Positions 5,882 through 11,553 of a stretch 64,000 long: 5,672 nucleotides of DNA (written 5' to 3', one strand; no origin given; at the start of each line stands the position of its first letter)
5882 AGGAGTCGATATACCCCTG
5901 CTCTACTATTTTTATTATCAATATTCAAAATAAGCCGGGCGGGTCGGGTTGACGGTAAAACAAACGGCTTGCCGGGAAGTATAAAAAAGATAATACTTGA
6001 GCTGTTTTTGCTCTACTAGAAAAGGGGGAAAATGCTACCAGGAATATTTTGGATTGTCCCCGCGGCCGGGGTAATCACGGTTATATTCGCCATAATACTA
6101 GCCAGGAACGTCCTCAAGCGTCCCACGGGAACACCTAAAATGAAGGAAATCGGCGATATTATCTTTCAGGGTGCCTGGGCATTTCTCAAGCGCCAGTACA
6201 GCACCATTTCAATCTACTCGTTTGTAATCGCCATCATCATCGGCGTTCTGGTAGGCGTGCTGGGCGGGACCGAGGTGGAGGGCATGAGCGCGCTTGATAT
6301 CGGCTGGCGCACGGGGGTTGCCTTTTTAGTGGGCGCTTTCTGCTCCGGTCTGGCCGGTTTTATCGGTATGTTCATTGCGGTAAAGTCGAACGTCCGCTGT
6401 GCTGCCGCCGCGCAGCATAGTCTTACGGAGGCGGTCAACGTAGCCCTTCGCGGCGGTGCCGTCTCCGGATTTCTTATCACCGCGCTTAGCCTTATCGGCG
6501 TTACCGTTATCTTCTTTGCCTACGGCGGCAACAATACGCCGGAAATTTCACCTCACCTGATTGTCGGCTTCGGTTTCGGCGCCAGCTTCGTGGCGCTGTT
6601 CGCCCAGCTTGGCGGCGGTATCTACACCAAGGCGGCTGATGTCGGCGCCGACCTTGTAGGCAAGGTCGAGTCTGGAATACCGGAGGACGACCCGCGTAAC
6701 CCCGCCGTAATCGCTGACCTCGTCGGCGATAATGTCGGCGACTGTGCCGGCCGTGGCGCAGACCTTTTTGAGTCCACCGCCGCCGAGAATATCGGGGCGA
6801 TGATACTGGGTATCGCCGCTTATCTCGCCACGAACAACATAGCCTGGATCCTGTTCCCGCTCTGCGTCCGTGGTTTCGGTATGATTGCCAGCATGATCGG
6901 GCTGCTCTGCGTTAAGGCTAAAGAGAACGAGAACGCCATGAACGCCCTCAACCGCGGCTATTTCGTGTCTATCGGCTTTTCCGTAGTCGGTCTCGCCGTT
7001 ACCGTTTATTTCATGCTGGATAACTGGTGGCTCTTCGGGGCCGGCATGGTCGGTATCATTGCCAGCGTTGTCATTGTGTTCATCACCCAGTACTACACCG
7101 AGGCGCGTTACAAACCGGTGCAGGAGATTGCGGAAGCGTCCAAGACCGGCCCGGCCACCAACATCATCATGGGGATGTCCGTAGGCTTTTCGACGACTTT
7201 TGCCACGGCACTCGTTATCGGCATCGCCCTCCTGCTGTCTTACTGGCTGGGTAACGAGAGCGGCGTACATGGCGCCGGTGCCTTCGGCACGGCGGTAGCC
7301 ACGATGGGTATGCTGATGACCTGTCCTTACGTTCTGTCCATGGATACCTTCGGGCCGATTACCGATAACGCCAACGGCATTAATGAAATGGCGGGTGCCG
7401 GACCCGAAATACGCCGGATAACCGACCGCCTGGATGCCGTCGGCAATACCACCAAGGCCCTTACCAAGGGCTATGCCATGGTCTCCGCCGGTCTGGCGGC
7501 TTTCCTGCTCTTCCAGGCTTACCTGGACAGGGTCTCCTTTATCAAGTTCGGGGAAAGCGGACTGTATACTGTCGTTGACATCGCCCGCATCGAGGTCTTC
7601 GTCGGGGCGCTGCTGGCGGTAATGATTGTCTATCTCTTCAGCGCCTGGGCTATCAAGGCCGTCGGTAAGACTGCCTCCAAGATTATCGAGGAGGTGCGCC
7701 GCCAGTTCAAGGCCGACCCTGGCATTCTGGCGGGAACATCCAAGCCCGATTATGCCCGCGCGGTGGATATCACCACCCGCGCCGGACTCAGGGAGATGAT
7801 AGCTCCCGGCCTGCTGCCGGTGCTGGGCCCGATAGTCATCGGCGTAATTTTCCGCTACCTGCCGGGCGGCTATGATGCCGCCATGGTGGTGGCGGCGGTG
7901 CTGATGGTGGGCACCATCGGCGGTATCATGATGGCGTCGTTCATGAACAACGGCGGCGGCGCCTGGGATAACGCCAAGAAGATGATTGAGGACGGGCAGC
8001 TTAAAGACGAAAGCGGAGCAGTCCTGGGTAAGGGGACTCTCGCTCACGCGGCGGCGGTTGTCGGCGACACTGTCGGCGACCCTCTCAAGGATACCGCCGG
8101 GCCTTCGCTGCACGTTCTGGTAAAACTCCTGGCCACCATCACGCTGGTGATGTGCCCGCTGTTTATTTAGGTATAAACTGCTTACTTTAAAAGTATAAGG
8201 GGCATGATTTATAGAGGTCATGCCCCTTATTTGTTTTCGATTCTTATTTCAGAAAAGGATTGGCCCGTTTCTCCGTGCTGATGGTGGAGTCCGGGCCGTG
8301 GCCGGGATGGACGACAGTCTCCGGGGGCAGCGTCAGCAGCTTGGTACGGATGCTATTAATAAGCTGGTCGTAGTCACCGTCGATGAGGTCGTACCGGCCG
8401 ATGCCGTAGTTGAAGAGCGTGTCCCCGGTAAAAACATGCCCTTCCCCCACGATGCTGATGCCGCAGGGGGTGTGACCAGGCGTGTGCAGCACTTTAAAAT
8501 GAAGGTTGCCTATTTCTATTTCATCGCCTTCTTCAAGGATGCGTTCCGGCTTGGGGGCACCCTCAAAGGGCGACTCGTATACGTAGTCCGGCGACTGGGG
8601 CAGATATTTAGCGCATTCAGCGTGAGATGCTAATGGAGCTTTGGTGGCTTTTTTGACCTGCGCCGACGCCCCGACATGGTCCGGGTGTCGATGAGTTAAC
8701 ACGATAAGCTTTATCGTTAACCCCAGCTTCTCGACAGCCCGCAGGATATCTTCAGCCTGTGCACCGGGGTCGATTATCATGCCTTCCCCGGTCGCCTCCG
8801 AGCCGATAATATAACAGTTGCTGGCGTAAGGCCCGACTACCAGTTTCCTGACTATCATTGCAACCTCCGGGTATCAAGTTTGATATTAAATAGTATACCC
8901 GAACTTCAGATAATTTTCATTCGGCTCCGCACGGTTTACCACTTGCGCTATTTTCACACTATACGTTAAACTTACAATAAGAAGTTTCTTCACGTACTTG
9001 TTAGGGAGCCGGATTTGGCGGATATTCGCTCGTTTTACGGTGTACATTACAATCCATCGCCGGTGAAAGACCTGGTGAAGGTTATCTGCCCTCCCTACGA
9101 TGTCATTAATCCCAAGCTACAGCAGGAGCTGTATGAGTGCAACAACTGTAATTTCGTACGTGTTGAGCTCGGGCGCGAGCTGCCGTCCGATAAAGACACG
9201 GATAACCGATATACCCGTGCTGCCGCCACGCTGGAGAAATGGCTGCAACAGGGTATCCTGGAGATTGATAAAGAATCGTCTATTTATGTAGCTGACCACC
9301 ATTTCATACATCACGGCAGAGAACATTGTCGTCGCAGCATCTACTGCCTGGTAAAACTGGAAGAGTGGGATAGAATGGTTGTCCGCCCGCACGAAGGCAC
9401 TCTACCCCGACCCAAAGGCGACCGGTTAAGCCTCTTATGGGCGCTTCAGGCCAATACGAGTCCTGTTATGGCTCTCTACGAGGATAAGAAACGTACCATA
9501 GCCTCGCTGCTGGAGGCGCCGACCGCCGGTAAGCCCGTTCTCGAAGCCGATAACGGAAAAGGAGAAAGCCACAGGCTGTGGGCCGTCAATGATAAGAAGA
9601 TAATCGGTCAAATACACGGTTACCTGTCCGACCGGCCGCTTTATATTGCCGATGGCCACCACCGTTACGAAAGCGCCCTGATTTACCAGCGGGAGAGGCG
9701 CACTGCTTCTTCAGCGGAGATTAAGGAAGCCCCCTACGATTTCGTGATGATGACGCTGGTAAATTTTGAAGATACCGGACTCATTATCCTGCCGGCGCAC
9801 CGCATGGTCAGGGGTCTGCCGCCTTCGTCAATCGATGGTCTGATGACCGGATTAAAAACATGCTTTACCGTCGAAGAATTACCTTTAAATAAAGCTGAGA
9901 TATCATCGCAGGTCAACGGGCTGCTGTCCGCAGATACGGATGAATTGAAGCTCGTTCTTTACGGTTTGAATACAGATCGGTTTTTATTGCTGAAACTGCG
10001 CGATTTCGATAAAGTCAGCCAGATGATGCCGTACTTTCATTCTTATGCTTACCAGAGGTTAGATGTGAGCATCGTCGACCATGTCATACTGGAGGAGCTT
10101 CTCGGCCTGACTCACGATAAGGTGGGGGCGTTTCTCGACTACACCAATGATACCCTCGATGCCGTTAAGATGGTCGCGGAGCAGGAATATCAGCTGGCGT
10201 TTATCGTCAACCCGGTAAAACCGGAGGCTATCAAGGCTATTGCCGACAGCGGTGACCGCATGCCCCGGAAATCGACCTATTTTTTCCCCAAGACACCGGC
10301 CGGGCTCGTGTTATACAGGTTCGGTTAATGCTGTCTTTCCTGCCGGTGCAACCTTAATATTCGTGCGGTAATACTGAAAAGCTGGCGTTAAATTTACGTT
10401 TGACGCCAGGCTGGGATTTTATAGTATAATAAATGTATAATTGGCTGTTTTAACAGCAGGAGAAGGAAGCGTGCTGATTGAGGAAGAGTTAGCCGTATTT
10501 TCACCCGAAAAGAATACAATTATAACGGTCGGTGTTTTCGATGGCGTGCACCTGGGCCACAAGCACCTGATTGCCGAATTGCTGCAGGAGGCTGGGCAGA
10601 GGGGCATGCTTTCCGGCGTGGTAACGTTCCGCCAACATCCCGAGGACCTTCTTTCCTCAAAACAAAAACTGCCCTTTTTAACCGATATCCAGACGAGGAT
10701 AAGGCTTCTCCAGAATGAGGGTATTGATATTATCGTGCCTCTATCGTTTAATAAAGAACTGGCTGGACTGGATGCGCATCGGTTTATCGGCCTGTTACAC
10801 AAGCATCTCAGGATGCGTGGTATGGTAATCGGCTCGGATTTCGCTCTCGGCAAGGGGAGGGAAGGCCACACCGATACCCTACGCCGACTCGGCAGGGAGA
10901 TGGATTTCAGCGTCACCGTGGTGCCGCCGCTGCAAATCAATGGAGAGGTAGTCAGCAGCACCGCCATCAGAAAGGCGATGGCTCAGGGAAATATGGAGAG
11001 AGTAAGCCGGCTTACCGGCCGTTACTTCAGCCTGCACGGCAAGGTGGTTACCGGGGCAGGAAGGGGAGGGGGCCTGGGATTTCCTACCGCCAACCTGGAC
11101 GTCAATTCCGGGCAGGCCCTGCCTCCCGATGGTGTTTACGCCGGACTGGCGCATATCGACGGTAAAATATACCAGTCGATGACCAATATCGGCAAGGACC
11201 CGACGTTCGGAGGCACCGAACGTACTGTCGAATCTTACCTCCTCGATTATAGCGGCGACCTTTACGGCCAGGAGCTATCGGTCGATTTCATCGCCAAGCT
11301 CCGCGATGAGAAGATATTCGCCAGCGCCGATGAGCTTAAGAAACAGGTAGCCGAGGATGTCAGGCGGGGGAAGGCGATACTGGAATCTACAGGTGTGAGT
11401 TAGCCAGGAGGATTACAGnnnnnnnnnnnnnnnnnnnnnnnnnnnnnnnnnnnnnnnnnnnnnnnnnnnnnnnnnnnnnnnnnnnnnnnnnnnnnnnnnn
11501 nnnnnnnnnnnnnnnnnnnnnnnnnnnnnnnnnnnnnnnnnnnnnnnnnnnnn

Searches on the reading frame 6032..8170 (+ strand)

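Call 11: search_protein_families(library=pfam, proteins=[window:6032-8170:+], max_evalue=0.00001)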
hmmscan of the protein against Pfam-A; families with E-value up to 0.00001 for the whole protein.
window:6032-8170:+ (712 aa): 1 family
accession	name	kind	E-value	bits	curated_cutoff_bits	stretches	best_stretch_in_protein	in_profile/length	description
PF03030.21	H_PPase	-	1.8e-244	813.7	29.7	1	14-707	1-645/645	Inorganic H+ pyrophosphatase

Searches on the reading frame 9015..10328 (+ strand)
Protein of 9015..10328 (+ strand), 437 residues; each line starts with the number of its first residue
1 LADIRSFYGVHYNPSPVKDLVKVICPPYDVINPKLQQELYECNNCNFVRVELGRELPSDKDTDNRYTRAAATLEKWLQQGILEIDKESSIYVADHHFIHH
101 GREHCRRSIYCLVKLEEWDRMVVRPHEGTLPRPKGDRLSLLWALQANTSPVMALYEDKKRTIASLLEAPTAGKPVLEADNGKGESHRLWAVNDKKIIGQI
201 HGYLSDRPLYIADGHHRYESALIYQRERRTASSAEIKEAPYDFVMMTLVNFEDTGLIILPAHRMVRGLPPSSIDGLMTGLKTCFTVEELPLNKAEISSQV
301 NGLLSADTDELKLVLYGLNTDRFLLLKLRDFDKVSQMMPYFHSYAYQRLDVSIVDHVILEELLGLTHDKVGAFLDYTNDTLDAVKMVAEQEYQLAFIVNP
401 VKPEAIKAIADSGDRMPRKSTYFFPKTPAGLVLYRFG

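Call 11: search_protein_families(library=pfam, proteins=[window:9015-10328:+], max_evalue=0.00001)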
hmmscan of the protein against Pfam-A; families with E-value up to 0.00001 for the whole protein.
window:9015-10328:+ (437 aa): 1 family
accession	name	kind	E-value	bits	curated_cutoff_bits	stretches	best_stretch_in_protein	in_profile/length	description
PF06245.16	DUF1015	-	1.4e-81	274.4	25.8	1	4-330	1-310/325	Protein of unknown function (DUF1015)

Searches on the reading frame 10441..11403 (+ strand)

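Call 11: search_protein_families(library=pfam, proteins=[window:10441-11403:+], max_evalue=0.00001)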
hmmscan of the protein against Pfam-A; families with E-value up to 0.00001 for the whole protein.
window:10441-11403:+ (320 aa): 3 families
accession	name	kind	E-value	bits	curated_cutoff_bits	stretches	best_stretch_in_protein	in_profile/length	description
PF06574.18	FAD_syn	-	5e-45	153.6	27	1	23-175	5-158/158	FAD synthetase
PF01687.23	Flavokinase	-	8.7e-41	139.5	19.6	1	193-314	2-124/124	Riboflavin kinase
PF01467.32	CTP_transf_like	-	2e-06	28.5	21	1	28-178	1-132/133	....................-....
